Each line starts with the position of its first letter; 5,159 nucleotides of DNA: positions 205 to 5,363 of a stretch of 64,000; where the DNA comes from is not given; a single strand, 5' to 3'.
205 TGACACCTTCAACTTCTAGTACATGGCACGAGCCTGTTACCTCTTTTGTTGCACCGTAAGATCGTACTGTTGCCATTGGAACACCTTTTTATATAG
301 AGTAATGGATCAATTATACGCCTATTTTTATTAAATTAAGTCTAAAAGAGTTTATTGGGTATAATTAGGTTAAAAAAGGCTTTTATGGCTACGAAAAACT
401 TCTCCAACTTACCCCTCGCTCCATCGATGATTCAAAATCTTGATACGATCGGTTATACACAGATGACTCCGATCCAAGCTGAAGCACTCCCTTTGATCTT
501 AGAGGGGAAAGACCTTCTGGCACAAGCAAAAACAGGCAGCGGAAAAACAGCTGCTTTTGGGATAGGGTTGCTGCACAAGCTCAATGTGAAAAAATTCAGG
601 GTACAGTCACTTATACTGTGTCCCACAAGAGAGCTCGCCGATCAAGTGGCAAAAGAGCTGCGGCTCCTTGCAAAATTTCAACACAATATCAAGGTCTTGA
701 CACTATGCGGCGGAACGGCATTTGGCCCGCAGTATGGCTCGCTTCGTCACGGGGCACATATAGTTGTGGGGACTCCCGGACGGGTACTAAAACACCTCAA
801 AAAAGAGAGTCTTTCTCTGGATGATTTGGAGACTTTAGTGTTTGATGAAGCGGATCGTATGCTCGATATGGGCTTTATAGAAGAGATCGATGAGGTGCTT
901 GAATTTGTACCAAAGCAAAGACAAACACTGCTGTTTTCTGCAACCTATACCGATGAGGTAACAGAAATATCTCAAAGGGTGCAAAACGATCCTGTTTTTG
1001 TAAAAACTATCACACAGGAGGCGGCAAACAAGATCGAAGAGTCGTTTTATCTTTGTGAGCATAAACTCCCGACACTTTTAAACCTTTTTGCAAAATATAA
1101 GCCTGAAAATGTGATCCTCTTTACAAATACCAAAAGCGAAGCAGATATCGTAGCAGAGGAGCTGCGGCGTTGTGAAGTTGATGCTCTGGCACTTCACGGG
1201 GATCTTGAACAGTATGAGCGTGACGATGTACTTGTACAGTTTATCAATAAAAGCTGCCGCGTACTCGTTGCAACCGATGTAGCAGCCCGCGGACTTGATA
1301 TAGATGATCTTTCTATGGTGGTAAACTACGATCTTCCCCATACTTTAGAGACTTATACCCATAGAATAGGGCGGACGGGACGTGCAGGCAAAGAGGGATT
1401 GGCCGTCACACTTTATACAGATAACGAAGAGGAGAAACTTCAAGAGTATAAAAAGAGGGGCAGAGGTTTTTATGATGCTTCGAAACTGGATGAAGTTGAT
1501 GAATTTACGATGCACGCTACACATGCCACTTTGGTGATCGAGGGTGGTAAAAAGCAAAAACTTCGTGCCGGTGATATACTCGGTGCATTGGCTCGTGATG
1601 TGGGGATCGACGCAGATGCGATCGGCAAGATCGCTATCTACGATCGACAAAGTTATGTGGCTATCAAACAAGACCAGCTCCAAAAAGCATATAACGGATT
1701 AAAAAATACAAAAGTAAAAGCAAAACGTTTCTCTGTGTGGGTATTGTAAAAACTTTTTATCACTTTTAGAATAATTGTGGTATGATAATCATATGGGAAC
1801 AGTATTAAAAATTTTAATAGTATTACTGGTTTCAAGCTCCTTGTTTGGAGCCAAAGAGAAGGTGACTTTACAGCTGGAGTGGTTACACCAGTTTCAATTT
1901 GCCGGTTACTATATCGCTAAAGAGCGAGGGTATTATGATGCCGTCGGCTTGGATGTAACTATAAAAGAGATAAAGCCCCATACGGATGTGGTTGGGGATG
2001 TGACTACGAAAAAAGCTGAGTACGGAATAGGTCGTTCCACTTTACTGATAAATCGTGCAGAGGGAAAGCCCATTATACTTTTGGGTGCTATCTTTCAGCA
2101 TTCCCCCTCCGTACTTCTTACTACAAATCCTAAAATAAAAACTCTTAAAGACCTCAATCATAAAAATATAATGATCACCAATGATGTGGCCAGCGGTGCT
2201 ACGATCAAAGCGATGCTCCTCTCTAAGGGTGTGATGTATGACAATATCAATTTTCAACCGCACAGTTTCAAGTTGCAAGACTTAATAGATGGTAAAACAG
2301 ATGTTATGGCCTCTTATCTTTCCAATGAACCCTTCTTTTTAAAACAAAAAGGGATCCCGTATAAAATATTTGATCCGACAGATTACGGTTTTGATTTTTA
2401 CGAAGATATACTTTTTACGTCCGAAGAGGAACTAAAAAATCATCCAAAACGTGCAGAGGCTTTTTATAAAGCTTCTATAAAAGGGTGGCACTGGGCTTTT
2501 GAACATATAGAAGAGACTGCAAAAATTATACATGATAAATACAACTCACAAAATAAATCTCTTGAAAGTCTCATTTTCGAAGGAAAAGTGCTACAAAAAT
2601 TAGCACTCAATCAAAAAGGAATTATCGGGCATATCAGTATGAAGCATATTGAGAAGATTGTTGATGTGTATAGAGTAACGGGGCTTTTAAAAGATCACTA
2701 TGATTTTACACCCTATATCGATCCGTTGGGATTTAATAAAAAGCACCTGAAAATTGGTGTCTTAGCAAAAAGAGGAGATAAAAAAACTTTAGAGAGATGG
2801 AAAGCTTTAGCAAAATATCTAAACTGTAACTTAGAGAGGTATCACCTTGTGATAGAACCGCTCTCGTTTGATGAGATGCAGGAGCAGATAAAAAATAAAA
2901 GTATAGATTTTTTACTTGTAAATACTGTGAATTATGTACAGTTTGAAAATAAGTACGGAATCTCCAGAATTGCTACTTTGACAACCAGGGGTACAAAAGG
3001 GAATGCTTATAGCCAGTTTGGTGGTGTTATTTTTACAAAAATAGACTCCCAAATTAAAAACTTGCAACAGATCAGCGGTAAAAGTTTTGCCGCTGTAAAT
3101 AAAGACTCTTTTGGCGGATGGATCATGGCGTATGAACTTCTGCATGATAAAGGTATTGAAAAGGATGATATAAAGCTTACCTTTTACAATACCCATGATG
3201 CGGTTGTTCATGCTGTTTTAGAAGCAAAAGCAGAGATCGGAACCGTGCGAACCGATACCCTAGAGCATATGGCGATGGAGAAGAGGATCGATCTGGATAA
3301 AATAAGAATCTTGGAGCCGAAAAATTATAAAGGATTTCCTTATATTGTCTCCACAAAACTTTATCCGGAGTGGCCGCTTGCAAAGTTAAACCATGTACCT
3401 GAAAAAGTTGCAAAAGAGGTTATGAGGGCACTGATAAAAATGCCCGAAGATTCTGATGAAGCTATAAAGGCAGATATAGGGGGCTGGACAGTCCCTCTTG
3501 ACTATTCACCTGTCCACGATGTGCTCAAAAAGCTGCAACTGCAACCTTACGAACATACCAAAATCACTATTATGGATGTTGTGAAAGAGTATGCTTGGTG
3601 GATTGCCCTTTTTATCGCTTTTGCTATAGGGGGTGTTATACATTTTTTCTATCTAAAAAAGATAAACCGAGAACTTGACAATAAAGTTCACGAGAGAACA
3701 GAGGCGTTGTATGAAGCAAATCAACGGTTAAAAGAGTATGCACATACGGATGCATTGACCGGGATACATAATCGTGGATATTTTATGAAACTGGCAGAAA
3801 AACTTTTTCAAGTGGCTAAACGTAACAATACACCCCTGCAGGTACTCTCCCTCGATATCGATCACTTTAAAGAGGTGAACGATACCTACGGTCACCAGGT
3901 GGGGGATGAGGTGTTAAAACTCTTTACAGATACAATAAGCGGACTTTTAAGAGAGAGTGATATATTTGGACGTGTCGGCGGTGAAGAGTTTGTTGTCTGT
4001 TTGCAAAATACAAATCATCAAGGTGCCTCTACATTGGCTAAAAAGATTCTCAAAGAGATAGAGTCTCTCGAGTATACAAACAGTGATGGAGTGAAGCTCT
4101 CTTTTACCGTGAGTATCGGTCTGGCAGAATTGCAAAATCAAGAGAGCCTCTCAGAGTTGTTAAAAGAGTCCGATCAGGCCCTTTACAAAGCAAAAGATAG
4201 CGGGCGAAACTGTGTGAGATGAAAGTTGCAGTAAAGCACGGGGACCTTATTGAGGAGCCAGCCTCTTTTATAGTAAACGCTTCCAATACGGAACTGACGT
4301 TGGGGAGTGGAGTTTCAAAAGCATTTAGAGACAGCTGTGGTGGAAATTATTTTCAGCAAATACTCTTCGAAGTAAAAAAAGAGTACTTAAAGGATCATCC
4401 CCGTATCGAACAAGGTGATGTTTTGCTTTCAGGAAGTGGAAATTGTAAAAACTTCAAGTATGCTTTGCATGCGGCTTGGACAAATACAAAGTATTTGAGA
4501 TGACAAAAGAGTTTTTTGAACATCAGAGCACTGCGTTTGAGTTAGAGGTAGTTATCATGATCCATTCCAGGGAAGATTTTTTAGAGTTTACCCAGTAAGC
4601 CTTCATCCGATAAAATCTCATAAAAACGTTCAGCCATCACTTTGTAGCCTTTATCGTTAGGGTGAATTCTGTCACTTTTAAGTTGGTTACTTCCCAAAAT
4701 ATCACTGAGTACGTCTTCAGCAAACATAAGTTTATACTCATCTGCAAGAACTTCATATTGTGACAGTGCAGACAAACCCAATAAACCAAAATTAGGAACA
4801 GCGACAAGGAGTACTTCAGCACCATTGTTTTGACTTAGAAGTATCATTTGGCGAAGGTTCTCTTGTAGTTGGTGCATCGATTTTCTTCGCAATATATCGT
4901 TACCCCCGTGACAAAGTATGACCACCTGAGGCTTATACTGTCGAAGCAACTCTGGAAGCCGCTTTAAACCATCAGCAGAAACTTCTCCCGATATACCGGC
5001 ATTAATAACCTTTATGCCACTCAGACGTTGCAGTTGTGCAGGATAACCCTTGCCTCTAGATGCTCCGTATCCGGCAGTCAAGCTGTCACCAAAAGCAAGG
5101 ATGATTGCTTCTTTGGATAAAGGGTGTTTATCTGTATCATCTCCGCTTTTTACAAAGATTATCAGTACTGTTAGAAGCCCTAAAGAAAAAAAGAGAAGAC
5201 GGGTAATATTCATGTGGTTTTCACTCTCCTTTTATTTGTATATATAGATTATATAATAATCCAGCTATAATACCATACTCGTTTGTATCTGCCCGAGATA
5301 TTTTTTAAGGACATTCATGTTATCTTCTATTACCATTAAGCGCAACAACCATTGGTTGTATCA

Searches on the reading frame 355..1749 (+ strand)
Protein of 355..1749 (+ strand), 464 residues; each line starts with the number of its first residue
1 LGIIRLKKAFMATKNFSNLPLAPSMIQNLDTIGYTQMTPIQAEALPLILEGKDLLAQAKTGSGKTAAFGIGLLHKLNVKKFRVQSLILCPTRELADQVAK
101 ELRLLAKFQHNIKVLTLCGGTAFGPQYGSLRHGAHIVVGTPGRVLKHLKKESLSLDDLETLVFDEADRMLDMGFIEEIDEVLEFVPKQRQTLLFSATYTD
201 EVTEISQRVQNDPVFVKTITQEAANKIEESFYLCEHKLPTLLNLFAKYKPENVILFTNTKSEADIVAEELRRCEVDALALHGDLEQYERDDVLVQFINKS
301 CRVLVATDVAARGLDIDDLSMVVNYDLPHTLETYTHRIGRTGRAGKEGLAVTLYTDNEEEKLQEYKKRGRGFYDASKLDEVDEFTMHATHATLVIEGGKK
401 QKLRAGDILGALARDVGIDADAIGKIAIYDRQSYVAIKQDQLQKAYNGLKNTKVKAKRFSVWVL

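Call 75: search_protein_families(library=pfam, proteins=[window:355-1749:+], max_evalue=0.0001)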
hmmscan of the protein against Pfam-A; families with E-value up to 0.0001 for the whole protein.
window:355-1749:+ (464 aa): 4 families
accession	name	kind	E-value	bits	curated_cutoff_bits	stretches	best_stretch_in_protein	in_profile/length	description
PF00270.35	DEAD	-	1.2e-49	168.7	26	1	38-204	1-166/167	DEAD/DEAH box helicase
PF00271.37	Helicase_C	-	1.1e-32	113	23.5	1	237-345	2-110/110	Helicase conserved C-terminal domain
PF03880.21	DbpA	-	1.2e-20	73.7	25.6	1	392-461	1-70/72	DbpA RNA binding domain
PF04851.21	ResIII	-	4.1e-11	43.5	22.5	1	37-198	4-162/164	Type III restriction enzyme, res subunit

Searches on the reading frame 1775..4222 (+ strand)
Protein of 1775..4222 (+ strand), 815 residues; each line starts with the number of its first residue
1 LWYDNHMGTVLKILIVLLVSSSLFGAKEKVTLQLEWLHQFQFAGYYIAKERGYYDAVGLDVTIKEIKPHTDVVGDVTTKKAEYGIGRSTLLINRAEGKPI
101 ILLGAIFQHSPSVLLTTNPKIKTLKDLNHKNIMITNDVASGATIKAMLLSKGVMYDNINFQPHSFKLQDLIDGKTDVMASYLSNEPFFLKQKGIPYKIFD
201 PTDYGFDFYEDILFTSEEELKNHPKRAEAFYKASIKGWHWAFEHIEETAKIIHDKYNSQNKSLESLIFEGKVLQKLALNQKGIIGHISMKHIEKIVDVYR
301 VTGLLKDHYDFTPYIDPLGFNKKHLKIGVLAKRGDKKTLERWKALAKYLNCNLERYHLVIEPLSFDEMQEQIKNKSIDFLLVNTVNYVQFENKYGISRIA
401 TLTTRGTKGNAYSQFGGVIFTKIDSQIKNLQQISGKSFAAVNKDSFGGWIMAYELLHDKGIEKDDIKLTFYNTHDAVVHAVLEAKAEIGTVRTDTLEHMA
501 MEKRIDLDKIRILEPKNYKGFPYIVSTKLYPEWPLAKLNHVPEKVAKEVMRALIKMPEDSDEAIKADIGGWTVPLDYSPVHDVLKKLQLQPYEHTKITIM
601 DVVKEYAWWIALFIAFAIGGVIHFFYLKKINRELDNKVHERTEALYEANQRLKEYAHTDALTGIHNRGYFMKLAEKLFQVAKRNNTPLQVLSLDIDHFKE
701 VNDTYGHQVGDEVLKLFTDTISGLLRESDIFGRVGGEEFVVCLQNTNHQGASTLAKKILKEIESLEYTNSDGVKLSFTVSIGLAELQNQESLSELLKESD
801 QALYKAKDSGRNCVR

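Call 75: search_protein_families(library=pfam, proteins=[window:1775-4222:+], max_evalue=0.0001)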
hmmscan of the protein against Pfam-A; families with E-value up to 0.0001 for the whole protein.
window:1775-4222:+ (815 aa): 3 families
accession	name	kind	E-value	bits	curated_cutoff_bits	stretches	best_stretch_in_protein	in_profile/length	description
PF09084.16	NMT1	-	9.1e-50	170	20.5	1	39-246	1-214/216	NMT1/THI5 like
PF00990.26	GGDEF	-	1.3e-45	155.5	23.8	1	656-812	1-160/161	Diguanylate cyclase, GGDEF domain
PF12974.12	Phosphonate-bd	-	6.3e-42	144.1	27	1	327-563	1-224/242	ABC transporter, phosphonate, periplasmic substrate-binding protein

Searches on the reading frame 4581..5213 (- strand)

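Call 75: search_protein_families(library=pfam, proteins=[window:4581-5213:-], max_evalue=0.0001)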
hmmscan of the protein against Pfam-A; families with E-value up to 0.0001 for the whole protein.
window:4581-5213:- (210 aa): 5 families
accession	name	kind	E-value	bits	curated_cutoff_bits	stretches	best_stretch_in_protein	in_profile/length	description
PF13472.12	Lipase_GDSL_2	-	2.6e-24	87.1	32.9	1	40-192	1-178/178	GDSL-like Lipase/Acylhydrolase family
PF00657.28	Lipase_GDSL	-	4.9e-20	73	23.6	1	38-197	1-208/208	GDSL-like Lipase/Acylhydrolase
PF14606.12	Lipase_GDSL_3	-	7.7e-06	26.7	27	0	38-128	4-88/178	GDSL-like Lipase/Acylhydrolase family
PF04311.20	DUF459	-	5.1e-05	23.2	27.2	0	38-113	2-75/197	Protein of unknown function (DUF459)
PF25182.1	NonGDSL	-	5.2e-05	23.1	80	1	56-139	49-139/220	Non-GDSL lipase-like family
